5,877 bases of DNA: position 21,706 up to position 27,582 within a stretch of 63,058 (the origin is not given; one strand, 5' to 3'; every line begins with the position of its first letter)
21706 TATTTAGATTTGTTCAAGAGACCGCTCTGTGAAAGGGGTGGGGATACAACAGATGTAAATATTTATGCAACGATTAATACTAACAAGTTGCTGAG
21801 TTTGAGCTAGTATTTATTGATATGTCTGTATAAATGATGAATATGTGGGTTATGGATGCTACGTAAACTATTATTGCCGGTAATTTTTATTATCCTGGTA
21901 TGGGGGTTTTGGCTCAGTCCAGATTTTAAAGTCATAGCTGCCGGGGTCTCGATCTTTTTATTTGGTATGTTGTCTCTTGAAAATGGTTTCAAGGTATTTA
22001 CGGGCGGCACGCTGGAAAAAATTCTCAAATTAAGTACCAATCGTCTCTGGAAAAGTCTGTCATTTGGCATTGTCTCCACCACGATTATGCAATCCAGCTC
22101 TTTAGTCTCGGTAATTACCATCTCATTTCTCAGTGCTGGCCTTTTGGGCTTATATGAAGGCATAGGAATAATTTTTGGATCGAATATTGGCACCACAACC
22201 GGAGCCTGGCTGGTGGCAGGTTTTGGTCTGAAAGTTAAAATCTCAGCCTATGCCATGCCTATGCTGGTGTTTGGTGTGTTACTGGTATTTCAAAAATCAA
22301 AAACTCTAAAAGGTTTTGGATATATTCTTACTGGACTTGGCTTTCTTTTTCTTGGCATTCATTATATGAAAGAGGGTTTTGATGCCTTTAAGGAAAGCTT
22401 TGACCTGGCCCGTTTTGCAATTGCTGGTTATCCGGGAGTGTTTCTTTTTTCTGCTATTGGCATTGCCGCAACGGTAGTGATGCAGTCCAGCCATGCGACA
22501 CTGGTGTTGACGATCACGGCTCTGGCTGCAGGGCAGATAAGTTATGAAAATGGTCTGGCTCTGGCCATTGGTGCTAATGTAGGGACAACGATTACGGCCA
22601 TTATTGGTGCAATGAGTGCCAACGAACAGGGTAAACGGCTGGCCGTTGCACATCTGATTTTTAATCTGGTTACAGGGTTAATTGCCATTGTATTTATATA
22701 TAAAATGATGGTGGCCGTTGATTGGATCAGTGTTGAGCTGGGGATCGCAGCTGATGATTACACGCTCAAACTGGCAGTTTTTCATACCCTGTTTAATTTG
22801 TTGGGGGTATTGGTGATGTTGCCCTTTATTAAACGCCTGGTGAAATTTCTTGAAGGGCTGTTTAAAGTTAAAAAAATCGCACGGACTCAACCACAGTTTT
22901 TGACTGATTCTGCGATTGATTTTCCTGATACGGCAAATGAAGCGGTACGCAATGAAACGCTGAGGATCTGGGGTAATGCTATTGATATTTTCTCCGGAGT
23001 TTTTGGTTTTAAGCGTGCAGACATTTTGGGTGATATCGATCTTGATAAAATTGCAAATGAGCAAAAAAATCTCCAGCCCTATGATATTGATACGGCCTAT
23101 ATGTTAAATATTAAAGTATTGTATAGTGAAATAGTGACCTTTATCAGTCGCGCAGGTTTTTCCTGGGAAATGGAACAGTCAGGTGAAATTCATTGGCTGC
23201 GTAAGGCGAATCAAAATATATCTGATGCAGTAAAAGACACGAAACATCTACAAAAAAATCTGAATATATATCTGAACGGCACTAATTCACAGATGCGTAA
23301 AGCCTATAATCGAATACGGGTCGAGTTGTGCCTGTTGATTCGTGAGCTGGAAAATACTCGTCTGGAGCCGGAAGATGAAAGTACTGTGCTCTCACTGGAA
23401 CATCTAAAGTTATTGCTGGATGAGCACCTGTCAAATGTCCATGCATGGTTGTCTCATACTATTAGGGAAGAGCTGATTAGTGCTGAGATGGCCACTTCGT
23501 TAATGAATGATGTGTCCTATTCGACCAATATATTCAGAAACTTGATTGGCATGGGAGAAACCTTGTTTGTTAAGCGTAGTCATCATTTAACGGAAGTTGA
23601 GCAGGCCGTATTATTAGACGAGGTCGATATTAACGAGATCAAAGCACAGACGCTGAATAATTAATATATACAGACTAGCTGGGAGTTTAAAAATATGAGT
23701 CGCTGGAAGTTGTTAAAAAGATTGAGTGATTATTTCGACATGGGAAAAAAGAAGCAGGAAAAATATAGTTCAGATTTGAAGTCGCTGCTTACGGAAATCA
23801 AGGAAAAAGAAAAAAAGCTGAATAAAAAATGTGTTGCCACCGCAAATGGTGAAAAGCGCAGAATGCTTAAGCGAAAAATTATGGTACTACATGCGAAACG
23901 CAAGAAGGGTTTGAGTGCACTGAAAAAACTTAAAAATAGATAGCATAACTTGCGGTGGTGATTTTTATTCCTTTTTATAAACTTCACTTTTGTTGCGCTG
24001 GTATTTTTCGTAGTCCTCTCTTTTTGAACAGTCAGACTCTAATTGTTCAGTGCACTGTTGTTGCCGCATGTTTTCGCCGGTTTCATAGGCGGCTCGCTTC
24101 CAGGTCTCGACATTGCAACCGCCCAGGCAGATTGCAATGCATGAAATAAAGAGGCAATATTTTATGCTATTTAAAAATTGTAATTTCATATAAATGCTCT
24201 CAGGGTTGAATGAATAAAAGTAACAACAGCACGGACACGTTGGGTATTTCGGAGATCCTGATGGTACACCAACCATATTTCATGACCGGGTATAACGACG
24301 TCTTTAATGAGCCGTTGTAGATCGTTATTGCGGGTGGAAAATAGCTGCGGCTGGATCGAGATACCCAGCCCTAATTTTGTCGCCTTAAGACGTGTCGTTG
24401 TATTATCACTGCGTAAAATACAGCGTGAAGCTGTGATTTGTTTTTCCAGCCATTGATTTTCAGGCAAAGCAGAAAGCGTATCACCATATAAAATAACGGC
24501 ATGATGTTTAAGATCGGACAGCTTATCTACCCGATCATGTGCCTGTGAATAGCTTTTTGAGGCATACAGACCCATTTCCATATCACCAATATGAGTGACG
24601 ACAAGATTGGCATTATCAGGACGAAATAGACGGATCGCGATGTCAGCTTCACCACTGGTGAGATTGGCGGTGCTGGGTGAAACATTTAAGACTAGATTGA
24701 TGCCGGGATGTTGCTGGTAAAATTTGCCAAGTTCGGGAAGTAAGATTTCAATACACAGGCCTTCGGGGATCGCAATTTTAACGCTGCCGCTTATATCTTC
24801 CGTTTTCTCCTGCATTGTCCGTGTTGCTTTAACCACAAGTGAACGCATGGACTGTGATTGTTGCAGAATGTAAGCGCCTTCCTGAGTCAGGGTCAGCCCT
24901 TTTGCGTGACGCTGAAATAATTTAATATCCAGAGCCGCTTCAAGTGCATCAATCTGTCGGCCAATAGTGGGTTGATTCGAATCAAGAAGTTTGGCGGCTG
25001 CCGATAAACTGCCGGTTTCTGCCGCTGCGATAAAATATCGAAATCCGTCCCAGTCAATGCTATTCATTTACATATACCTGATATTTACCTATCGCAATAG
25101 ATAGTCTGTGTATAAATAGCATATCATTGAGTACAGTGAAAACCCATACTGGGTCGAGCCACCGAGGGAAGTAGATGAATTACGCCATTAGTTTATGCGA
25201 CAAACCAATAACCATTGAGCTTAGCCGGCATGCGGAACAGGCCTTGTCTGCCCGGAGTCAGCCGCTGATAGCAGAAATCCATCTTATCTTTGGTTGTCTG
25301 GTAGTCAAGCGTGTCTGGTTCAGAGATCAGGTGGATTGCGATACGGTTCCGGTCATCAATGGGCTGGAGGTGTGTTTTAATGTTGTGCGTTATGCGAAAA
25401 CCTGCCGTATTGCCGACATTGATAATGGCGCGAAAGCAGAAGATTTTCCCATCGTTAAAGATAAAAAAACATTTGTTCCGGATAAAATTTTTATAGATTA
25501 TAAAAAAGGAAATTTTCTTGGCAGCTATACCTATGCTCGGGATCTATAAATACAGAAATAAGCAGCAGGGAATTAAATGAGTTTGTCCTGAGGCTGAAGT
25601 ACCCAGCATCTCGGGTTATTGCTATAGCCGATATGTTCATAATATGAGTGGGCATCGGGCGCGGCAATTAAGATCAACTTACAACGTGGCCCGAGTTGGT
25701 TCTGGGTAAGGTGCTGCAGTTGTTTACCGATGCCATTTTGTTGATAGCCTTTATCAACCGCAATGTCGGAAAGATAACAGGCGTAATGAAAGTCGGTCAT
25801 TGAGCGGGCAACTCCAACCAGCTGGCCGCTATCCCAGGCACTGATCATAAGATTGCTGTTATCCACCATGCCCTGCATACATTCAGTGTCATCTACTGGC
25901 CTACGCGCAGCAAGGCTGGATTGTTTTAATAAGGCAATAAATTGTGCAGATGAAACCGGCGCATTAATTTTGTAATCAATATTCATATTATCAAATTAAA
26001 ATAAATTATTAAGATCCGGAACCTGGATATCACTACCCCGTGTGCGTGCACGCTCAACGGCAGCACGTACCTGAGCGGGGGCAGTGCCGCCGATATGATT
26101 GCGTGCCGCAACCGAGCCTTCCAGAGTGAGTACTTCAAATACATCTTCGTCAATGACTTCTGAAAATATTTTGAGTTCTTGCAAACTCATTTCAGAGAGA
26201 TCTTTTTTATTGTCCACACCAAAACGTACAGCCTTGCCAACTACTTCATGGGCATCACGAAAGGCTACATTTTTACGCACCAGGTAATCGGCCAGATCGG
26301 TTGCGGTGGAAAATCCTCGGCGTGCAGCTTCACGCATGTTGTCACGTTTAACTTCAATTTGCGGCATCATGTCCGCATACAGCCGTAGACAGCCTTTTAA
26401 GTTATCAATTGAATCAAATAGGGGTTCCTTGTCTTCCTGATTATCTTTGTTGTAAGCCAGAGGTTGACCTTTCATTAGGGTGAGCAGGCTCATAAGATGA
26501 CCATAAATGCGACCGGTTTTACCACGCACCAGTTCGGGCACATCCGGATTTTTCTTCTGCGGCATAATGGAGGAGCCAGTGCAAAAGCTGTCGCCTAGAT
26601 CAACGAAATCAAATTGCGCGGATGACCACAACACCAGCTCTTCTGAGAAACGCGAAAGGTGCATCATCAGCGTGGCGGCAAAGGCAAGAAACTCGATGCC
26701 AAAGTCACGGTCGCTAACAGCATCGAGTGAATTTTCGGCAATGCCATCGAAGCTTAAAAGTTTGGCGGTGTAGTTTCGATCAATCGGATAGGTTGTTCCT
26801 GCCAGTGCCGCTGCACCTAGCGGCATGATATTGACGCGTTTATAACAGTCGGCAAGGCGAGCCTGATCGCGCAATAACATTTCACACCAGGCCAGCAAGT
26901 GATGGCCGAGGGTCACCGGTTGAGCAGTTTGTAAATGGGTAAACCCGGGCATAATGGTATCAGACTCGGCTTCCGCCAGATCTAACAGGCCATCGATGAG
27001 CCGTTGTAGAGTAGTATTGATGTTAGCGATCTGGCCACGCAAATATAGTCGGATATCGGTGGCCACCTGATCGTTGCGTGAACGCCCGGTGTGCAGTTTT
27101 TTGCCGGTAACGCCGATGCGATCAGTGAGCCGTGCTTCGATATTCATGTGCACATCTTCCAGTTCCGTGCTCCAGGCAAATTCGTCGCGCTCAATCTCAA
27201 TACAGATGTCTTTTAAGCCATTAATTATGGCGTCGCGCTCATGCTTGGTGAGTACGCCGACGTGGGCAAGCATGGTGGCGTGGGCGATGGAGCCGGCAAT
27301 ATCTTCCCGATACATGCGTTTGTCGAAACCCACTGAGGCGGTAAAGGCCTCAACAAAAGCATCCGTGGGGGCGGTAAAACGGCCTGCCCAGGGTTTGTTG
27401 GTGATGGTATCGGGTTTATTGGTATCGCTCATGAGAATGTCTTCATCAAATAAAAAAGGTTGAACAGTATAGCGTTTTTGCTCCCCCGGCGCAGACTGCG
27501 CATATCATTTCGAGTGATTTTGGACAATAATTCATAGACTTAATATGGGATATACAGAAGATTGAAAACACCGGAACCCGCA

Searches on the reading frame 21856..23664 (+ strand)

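Call 75: search_protein_families(library=pfam, proteins=[window:21856-23664:+], max_evalue=0.00001)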
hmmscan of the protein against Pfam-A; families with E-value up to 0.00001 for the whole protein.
window:21856-23664:+ (602 aa): 1 family
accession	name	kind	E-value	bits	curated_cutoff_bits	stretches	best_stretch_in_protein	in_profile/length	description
PF02690.20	Na_Pi_cotrans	-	2.6e-46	157.5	29.1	2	33-172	1-136/137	Na+/Pi-cotransporter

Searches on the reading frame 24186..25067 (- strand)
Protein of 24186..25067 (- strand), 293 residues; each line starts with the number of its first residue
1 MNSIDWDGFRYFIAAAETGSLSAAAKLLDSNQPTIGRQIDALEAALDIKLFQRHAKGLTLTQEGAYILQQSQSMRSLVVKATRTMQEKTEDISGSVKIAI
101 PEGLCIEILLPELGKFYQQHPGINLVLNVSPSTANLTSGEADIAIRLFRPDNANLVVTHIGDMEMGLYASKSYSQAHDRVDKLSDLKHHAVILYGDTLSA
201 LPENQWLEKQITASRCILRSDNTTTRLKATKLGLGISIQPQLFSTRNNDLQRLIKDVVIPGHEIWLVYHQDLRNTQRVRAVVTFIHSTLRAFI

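Call 75: search_protein_families(library=pfam, proteins=[window:24186-25067:-], max_evalue=0.00001)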
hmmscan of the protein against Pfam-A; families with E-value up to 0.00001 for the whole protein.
window:24186-25067:- (293 aa): 2 families
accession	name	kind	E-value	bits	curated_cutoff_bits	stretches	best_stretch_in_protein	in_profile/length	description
PF03466.25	LysR_substrate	-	7.5e-30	104.3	28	1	91-288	3-207/209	LysR substrate binding domain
PF00126.33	HTH_1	-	5.7e-19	68.3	26.6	1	7-64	2-59/60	Bacterial regulatory helix-turn-helix protein, lysR family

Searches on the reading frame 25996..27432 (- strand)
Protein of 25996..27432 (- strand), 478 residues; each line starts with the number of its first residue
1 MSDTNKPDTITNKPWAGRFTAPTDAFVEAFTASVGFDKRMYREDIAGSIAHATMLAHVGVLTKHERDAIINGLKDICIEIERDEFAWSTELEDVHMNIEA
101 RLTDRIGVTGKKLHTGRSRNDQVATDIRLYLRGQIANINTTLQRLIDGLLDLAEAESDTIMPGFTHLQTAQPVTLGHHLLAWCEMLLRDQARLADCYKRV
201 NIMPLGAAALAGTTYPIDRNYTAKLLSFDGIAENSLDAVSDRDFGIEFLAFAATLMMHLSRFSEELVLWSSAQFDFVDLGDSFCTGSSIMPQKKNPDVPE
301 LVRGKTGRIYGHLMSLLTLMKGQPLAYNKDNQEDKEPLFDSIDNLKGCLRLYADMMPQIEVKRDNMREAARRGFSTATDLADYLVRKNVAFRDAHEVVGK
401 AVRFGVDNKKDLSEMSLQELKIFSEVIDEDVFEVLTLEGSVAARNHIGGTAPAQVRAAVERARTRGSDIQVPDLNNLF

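Call 76: search_protein_families(library=pfam, proteins=[window:25996-27432:-], max_evalue=0.00001)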
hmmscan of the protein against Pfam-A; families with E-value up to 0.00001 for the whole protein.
window:25996-27432:- (478 aa): 2 families
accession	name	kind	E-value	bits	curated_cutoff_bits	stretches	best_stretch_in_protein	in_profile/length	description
PF00206.25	Lyase_1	-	3.4e-80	270.2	27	1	17-311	1-312/312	Lyase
PF14698.11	ASL_C2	-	1.1e-27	96.7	27.3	1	374-442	1-69/69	Argininosuccinate lyase C-terminal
